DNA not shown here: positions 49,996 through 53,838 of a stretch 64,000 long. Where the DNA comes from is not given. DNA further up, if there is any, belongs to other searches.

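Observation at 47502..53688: DISARM-like drmA-drmB-drmC core with ATGA-coupled genes but no methyltransferase or DrmD/DrmE in view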

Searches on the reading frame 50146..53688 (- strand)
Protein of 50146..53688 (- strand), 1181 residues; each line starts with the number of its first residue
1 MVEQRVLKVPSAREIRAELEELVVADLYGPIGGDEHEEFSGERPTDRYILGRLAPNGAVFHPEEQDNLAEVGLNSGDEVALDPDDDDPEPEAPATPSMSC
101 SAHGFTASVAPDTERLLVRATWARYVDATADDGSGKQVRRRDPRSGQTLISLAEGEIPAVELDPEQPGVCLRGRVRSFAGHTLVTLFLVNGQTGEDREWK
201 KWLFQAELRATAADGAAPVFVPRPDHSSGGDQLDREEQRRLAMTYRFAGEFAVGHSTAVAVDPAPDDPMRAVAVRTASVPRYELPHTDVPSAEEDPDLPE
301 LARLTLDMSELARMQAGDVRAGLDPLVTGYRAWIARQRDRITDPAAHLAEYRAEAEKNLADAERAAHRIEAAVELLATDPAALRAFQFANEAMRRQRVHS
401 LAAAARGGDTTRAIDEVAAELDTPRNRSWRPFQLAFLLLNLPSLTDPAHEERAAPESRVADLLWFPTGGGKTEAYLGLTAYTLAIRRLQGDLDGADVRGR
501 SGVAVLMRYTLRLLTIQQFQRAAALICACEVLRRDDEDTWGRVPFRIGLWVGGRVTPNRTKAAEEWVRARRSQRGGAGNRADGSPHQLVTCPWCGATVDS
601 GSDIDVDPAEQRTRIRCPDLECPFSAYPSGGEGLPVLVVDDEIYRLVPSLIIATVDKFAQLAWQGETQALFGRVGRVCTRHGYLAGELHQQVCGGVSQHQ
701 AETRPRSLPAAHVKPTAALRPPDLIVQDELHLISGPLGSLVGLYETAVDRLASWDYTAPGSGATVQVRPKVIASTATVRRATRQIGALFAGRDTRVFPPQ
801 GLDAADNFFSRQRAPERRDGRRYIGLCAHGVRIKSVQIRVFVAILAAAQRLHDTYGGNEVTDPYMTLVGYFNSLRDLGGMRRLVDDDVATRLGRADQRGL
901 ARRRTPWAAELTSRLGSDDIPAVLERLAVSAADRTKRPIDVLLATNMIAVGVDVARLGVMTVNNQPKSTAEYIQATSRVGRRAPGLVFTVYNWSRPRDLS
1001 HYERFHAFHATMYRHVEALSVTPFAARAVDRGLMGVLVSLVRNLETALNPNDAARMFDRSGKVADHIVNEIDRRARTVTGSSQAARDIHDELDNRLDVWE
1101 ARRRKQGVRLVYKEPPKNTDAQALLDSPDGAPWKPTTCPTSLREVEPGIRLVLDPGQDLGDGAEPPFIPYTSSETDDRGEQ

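Call 8: search_protein_families(library=padloc, proteins=[window:50146-53688:-], max_evalue=0.001)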
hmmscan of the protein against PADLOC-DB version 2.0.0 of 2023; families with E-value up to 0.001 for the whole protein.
window:50146-53688:- (1181 aa): 11 families
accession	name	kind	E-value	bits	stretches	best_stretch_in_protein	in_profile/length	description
PDLC02575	DrmA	-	0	1022.9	1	305-1154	9-829/837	DrmA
PDLC02567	DrmA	-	2.4e-273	908.1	1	70-1154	636-1723/1750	DrmA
PDLC02571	DrmA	-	1.8e-211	702.9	2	634-1149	768-1278/1282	DrmA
PDLC02577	DrmA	-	1.1e-193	643.2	1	488-1154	1-677/697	DrmA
PDLC02568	DrmA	-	5.6e-114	380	1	581-1100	25-542/611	DrmA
PDLC02574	DrmA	-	1.3e-66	222.4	1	936-1154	34-253/269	DrmA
PDLC02576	DrmA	-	5.6e-63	211.1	2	426-838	496-872/1235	DrmA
PDLC02573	DrmA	-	1.3e-08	31.4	1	936-1037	792-894/1018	DrmA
PDLC02569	DrmA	-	1.4e-05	21.1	1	936-1016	827-907/1095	DrmA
PDLC02570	DrmA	-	2.7e-05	20.7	1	932-1028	575-670/851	DrmA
PDLC00013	DruE1|DruE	-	0.00016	17.6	1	933-990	1077-1133/1776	SNF2 family N-terminal domain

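Call 9: search_protein_families(library=pfam, proteins=[window:50146-53688:-], max_evalue=0.01)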
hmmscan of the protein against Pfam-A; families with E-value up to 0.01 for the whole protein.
window:50146-53688:- (1181 aa): 1 family
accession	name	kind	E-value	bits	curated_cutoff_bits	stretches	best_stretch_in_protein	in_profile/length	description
PF00271.37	Helicase_C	-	2.9e-06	27.9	23.5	1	936-982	63-109/110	Helicase conserved C-terminal domain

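Call 13: find_encoding_contigs(protein=window:50146-53688:-, flank=10000, max_places=6)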
Protein window:50146-53688:- (1181 aa): no gene with exactly this product is on record in the collection.

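Call 16: find_homologous_proteins(query=window:50146-53688:-, max_evalue=1e-20)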
Query window:50146-53688:- (1181 aa): 7031 proteins with E <= 1e-20 among 8000 candidates; the best 120 are listed.
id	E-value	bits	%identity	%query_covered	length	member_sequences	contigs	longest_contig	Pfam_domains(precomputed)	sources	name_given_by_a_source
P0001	0.0e+0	2661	100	99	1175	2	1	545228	PF00271.38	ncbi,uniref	ncbi:DISARM system helicase DrmA [Salinactinospora qingdaonensis]|uniref:DISARM system helicase DrmA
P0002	0.0e+0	1810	71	98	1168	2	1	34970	PF00271.38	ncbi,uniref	ncbi:DISARM system helicase DrmA [Streptomonospora algeriensis]|uniref:DISARM system helicase DrmA n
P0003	0.0e+0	1804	70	99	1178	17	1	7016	PF00271.38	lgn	-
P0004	0.0e+0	1780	69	99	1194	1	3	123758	PF00271.38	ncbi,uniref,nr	ncbi:DISARM system helicase DrmA [Marinitenerispora sediminis]|uniref:Helicase C-terminal domain-con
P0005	0.0e+0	1766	69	99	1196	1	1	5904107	PF00271.38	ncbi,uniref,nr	ncbi:hypothetical protein HNR23_003049 [Nocardiopsis mwathae]|uniref:Helicase C-terminal domain-cont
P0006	0.0e+0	1751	68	100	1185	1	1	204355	PF00271.38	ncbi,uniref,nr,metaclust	ncbi:DISARM system helicase DrmA [Nocardiopsis potens]|uniref:DISARM system helicase DrmA n=1 Tax=No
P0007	0.0e+0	1665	65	99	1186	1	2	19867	PF00271.38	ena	-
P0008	0.0e+0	1644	64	99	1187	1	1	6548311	PF00271.38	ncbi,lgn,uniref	ncbi:DISARM system helicase DrmA [Nocardiopsis sp. LDBS0036]|uniref:DISARM system helicase DrmA n=1 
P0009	0.0e+0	1643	64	99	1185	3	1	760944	PF00271.38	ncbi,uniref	ncbi:DISARM system helicase DrmA [Nocardiopsis alba]|uniref:DISARM system helicase DrmA n=1 Tax=Noca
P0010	0.0e+0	1599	62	100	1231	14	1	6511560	PF00271.38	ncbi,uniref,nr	ncbi:DISARM system helicase DrmA [Nocardiopsis sp. EMB25]|uniref:DISARM system helicase DrmA n=1 Tax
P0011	0.0e+0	1599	63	100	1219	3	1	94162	PF00271.38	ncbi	ncbi:DISARM system helicase DrmA [Nocardiopsis nanhaiensis]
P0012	0.0e+0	1591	62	100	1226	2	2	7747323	PF00271.38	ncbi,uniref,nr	ncbi:DISARM system helicase DrmA [Nocardiopsis metallicus]|uniref:Helicase C-terminal domain-contain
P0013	0.0e+0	1579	63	100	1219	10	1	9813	PF00271.38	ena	-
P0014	0.0e+0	1576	63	99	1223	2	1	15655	PF00271.38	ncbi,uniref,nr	ncbi:DISARM system helicase DrmA [Nocardiopsis sp. JB363]|uniref:DISARM system helicase DrmA n=1 Tax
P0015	0.0e+0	1555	61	99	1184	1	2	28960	PF00271.38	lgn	-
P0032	0.0e+0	1433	60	99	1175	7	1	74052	PF00271.38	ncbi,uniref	ncbi:DISARM system helicase DrmA [Streptomyces sp. NPDC002619]|uniref:DISARM system helicase DrmA n=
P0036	0.0e+0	1415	60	100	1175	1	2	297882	PF00271.38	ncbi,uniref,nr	ncbi:helicase [Kitasatospora herbaricolor]|uniref:DISARM system helicase DrmA n=1 Tax=Kitasatospora 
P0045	0.0e+0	1406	59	100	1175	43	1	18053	PF00271.38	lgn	-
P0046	0.0e+0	1405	59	98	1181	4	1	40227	PF00271.38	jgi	jgi:hypothetical protein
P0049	0.0e+0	1404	59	100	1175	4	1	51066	PF00271.38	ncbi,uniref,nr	ncbi:hypothetical protein ITP53_19240 [Nonomuraea sp. K274]|uniref:Helicase C-terminal domain-contai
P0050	0.0e+0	1403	59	99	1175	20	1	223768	PF00271.38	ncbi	ncbi:DISARM system helicase DrmA [Streptomyces cellulosae]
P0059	0.0e+0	1397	59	100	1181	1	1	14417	PF00271.38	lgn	-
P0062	0.0e+0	1391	59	99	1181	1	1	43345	PF00271.38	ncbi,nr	ncbi:MAG TPA: DISARM system helicase DrmA [Streptosporangiaceae bacterium]|nr:DISARM system helicase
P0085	0.0e+0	1374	58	99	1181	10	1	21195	PF00271.38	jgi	jgi:hypothetical protein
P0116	0.0e+0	1352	58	100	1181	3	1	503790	PF00271.38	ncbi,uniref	ncbi:DISARM system helicase DrmA [Streptomyces venezuelae]|uniref:DISARM system helicase DrmA n=1 Ta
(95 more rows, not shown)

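Call 22: find_encoding_contigs(protein=P0001, flank=10000, max_places=3)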
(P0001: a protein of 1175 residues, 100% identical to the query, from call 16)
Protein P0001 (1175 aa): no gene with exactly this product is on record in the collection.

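Call 23: find_encoding_contigs(protein=P0005, flank=10000, max_places=3)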
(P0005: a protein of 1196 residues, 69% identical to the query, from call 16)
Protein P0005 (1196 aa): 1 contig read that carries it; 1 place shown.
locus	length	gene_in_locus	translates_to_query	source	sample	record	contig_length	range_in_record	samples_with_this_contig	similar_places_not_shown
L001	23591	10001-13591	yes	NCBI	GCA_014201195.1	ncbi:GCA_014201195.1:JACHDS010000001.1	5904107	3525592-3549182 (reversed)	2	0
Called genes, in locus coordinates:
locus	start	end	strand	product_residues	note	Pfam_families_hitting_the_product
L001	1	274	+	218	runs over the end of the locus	-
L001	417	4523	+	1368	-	PF02384:N6_Mtase (faint), PF20473:MmeI_Mtase, PF07669:Eco57I, PF20473:MmeI_Mtase (weak), PF20466:MmeI_TRD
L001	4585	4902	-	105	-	PF04149:DUF397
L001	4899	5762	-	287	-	PF13560:HTH_31, PF19054:DUF5753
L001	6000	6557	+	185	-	PF13581:HATPase_c_2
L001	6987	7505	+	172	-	PF07687:M20_dimer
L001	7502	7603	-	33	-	-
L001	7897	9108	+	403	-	PF02463:SMC_N, PF13175:AAA_15, PF13476:AAA_23 (weak), PF13304:AAA_21, PF13175:AAA_15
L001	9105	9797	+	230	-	-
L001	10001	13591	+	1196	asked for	PF00271:Helicase_C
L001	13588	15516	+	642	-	PF09369:MZB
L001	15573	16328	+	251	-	PF13091:PLDc_2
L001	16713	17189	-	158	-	PF00583:Acetyltransf_1, PF13302:Acetyltransf_3 (weak), PF13673:Acetyltransf_10, PF13508:Acetyltransf_7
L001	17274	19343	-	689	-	PF04185:Phosphoesterase, PF05506:PLipase_C_C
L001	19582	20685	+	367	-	-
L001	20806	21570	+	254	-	PF02463:SMC_N (faint), PF13175:AAA_15 (faint), PF13476:AAA_23 (weak), PF00005:ABC_tran (weak), PF13304:AAA_21 (weak)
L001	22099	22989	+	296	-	-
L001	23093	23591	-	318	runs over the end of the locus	-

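Call 29: find_homologous_proteins(query=L001:417-4520:+, max_evalue=1e-30)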
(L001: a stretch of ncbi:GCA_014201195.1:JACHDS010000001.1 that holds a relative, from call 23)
Query L001:417-4520:+ (1368 aa): 768 proteins with E <= 1e-30 among 8000 candidates; the best 120 are listed.
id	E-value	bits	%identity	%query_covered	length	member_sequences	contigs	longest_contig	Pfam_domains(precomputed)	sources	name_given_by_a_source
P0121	0.0e+0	3140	100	100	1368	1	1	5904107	PF02384.23,PF07669.18,PF20466.4,PF20473.5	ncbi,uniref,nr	ncbi:hypothetical protein HNR23_003057 [Nocardiopsis mwathae]|uniref:site-specific DNA-methyltransfe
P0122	0.0e+0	2140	70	100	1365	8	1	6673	PF02384.23,PF07669.18,PF20466.4,PF20473.5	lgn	-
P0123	0.0e+0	2082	68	100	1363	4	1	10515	PF02384.23,PF07669.18,PF20466.4,PF20473.5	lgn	-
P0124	0.0e+0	2054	67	100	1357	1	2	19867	PF02384.23,PF07669.18,PF20466.4,PF20473.5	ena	-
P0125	0.0e+0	2020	65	98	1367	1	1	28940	PF02384.23,PF07669.18,PF20466.4,PF20473.5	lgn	-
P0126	0.0e+0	2018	69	95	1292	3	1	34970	PF02384.23,PF07669.18,PF20466.4,PF20473.5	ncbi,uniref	ncbi:Eco57I restriction-modification methylase domain-containing protein [Streptomonospora algeriens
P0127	0.0e+0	2013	66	100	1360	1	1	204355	PF02384.23,PF07669.18,PF20466.4,PF20473.5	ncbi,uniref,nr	ncbi:Eco57I restriction-modification methylase domain-containing protein [Nocardiopsis potens]|unire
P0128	0.0e+0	2010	66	100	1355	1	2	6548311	PF02384.23,PF07669.18,PF20466.4,PF20473.5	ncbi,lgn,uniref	ncbi:DNA methyltransferase [Nocardiopsis sp. LDBS0036]|uniref:Eco57I restriction-modification methyl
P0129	0.0e+0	1995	65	100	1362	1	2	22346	PF02384.23,PF07669.18,PF20466.4,PF20473.5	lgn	-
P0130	0.0e+0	1994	65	100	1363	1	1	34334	PF02384.23,PF07669.18,PF20466.4,PF20473.5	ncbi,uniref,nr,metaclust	ncbi:Eco57I restriction-modification methylase domain-containing protein [Nocardiopsis sp. SBT366]|u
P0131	0.0e+0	1972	65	100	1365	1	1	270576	PF02384.23,PF07669.18,PF20473.5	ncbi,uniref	ncbi:Eco57I restriction-modification methylase domain-containing protein [Nocardiopsis alba]|uniref:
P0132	0.0e+0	1953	66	98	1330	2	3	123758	PF02384.23,PF07669.18,PF20466.4,PF20473.5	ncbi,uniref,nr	ncbi:Eco57I restriction-modification methylase domain-containing protein [Marinitenerispora sedimini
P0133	0.0e+0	1905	64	100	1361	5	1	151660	PF02384.23,PF07669.18,PF20466.4,PF20473.5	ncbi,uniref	ncbi:Eco57I restriction-modification methylase domain-containing protein [Nocardiopsis alba]|uniref:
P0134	0.0e+0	1899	64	98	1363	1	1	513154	PF02384.23,PF07669.18,PF20466.4,PF20473.5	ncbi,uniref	ncbi:Eco57I restriction-modification methylase domain-containing protein [Nocardiopsis dassonvillei]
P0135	0.0e+0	1895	64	100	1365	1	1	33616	PF02384.23,PF07669.18,PF20466.4,PF20473.5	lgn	-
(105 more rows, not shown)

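Call 30: find_encoding_contigs(protein=P0121, flank=10000, max_places=2)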
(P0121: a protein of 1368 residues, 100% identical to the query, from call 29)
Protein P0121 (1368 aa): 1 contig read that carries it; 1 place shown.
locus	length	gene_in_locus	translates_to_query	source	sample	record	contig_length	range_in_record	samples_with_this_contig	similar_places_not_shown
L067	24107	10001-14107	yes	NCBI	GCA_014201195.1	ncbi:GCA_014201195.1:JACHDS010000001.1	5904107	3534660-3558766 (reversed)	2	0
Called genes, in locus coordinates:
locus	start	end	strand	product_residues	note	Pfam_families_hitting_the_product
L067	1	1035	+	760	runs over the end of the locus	PF03235:GmrSD_N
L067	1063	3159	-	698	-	PF00580:UvrD-helicase, PF13245:AAA_19, PF13538:UvrD_C_2 (faint), PF13361:UvrD_C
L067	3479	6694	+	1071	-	PF00176:SNF2-rel_dom, PF00270:DEAD (weak), PF04851:ResIII (weak), PF00271:Helicase_C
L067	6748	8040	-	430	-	-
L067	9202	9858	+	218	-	-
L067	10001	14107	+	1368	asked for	PF02384:N6_Mtase (faint), PF20473:MmeI_Mtase, PF07669:Eco57I, PF20473:MmeI_Mtase (weak), PF20466:MmeI_TRD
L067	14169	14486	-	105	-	PF04149:DUF397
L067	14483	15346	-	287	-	PF13560:HTH_31, PF19054:DUF5753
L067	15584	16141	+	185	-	PF13581:HATPase_c_2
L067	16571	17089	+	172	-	PF07687:M20_dimer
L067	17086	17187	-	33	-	-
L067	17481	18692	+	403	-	PF02463:SMC_N, PF13175:AAA_15, PF13476:AAA_23 (weak), PF13304:AAA_21, PF13175:AAA_15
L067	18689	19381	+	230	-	-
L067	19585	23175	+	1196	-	PF00271:Helicase_C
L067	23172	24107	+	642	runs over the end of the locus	PF09369:MZB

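Call 31: find_encoding_contigs(protein=P0002, flank=10000, max_places=2)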
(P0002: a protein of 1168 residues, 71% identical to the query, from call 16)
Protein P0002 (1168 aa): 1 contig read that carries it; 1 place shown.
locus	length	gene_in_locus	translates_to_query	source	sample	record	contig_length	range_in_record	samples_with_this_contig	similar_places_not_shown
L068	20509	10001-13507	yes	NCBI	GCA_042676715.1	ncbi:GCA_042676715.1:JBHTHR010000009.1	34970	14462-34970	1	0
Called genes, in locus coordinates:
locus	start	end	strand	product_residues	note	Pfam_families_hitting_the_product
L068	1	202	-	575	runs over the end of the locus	PF03235:GmrSD_N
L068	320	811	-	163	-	PF13581:HATPase_c_2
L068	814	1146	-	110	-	-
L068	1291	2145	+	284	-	PF01381:HTH_3 (weak), PF13560:HTH_31, PF19054:DUF5753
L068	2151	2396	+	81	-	PF04149:DUF397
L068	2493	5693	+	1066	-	PF00176:SNF2-rel_dom, PF00270:DEAD (faint), PF04851:ResIII (weak), PF00271:Helicase_C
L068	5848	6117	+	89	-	-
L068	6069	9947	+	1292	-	PF02384:N6_Mtase (faint), PF20473:MmeI_Mtase, PF07669:Eco57I, PF20473:MmeI_Mtase (weak), PF20466:MmeI_TRD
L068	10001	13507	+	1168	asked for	PF00271:Helicase_C (weak)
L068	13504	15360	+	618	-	PF09369:MZB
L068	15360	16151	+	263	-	PF13091:PLDc_2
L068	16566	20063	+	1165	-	PF00580:UvrD-helicase (faint), PF13245:AAA_19 (faint), PF01443:Viral_helicase1 (faint)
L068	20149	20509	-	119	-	?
